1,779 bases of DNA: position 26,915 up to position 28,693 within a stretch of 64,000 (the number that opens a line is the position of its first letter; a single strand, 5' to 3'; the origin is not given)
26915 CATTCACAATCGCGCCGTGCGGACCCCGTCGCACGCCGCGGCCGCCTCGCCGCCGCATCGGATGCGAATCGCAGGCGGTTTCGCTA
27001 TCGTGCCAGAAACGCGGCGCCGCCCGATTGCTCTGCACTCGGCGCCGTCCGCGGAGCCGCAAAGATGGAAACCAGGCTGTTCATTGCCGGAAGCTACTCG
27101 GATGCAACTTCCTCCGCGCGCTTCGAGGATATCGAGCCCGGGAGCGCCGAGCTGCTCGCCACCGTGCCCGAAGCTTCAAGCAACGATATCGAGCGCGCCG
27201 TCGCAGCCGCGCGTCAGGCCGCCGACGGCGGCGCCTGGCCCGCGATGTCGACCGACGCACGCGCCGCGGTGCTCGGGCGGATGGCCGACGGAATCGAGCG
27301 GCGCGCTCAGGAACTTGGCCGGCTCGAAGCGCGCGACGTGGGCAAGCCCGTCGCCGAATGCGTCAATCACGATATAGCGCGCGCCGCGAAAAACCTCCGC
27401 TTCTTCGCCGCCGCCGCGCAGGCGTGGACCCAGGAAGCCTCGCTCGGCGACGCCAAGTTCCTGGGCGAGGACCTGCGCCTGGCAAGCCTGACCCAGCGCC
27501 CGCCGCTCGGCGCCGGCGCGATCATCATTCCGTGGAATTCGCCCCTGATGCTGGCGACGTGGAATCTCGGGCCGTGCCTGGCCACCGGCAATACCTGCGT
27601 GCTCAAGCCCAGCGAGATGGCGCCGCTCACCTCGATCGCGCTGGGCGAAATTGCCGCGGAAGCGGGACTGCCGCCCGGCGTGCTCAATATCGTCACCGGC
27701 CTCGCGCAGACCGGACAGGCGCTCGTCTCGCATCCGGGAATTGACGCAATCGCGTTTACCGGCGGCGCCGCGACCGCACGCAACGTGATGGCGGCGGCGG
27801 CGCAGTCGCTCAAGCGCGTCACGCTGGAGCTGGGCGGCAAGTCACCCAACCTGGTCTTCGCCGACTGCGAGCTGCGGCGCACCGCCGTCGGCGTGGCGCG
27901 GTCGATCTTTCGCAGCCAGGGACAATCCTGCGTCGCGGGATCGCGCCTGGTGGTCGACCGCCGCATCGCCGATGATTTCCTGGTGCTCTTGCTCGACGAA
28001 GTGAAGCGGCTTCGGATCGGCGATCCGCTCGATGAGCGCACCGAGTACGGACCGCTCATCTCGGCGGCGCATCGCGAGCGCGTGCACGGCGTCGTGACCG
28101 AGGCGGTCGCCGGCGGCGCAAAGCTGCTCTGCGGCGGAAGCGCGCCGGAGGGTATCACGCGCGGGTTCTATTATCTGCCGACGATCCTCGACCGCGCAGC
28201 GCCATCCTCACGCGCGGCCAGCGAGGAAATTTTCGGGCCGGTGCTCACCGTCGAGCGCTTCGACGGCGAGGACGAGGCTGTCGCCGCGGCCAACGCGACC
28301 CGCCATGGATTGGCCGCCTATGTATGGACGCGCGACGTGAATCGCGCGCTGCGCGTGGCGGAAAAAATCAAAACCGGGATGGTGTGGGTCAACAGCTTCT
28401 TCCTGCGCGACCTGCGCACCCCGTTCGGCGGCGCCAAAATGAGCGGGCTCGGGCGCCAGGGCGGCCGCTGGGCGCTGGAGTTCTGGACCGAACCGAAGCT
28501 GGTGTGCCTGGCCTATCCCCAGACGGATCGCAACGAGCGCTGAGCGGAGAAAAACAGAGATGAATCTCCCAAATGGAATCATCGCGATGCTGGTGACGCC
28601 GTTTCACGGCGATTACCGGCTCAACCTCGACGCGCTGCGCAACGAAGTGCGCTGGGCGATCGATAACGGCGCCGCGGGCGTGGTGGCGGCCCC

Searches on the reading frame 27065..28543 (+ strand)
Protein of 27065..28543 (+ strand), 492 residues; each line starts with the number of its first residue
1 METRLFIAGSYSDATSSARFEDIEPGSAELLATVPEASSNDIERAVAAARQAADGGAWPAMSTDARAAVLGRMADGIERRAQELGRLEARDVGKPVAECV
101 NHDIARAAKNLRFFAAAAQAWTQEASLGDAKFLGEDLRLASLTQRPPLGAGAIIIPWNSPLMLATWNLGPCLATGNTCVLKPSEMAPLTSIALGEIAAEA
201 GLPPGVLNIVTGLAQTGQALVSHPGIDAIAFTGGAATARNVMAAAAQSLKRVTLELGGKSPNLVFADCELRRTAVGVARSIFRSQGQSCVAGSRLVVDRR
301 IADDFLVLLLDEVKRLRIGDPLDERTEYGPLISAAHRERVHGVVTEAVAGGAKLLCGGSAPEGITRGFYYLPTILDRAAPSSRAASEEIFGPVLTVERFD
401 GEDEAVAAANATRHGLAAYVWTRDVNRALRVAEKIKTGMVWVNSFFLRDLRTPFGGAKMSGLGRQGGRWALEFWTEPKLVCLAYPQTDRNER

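Call 20: search_protein_families(library=pfam, max_evalue=0.00001, proteins=[window:27065-28543:+])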
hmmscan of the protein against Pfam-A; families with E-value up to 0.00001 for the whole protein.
window:27065-28543:+ (492 aa): 1 family
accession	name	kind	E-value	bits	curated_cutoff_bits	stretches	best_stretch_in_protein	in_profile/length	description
PF00171.27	Aldedh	-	5.1e-158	526.8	23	1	15-480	5-461/461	Aldehyde dehydrogenase family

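Call 41: find_related_loci(query=window:27065-28543:+, collection=genome_contigs, flank=1000)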
Query window:27065-28543:+ (492 aa) in genome_contigs; peptide patterns used: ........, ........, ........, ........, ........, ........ (x = any residue, [..] = any of these).
233 stretches matched a pattern; 145 encode a relative of the query (tblastn E <= 1e-3); the best 80 are kept; 80 distinct loci.
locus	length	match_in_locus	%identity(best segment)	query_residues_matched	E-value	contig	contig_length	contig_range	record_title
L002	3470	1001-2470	76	1-490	0e+0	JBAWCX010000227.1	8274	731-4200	MAG: Candidatus Binatus sp. isolate MFD09556_ilm_asm_bin15 k127_62492, whole genome shotgun sequence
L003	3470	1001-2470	75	1-490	0e+0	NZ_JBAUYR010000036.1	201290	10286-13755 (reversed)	MAG: Candidatus Binatus sp. isolate MFD06940_ilm_asm_bin44 k127_268089, whole genome shotgun sequence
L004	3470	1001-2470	74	1-490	0e+0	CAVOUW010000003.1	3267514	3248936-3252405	MAG: uncultured delta proteobacterium isolate MFD10064.bin.1.24 genome assembly, contig: contig_9770, whole genome shotg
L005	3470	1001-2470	74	1-490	0e+0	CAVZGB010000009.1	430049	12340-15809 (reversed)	MAG: uncultured delta proteobacterium isolate MFD05521.bin.1.220 genome assembly, contig: contig_23809, whole genome sho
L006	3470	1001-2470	75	1-490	0e+0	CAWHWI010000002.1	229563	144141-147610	MAG: uncultured delta proteobacterium isolate MFD04463.bin.1.219 genome assembly, contig: contig_46931, whole genome sho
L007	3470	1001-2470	74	1-490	0e+0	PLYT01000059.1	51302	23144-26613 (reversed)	MAG: Betaproteobacteria bacterium isolate palsa_1003 73.20120700_P3D.240_contig_136005, whole genome shotgun sequence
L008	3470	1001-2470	75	1-490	0e+0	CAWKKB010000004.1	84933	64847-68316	MAG: uncultured delta proteobacterium isolate MFD00731.bin.2.133 genome assembly, contig: contig_35302, whole genome sho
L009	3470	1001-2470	75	1-490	0e+0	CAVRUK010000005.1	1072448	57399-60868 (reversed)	MAG: uncultured delta proteobacterium isolate MFD02248.bin.1.51 genome assembly, contig: contig_7132, whole genome shotg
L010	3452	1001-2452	75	1-484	0e+0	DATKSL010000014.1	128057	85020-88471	MAG TPA_asm: Candidatus Binataceae bacterium isolate SMAG_U14053 k141_228971, whole genome shotgun sequence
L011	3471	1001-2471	73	1-490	0e+0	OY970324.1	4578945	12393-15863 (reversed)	MAG: uncultured delta proteobacterium isolate MFD05502.bin.1.132 genome assembly, chromosome: 1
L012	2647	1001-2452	73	1-484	0e+0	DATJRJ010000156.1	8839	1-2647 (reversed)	MAG TPA_asm: Candidatus Binataceae bacterium isolate SMAG_U14964 k141_3128883, whole genome shotgun sequence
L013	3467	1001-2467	73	1-490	0e+0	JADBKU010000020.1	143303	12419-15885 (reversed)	MAG: bacterium isolate Bu91 bin.91_contig20, whole genome shotgun sequence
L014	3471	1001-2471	72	1-490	0e+0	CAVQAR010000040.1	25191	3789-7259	MAG: uncultured delta proteobacterium isolate MFD09286.bin.2.47 genome assembly, contig: contig_99600, whole genome shot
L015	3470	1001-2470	74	1-490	0e+0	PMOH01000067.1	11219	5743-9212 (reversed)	MAG: Deltaproteobacteria bacterium isolate palsa_1089 73.20110600_P1M.15_contig_5446, whole genome shotgun sequence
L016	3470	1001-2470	74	1-490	0e+0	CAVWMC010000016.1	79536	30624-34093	MAG: uncultured delta proteobacterium isolate MFD04463.bin.1.288 genome assembly, contig: contig_86223, whole genome sho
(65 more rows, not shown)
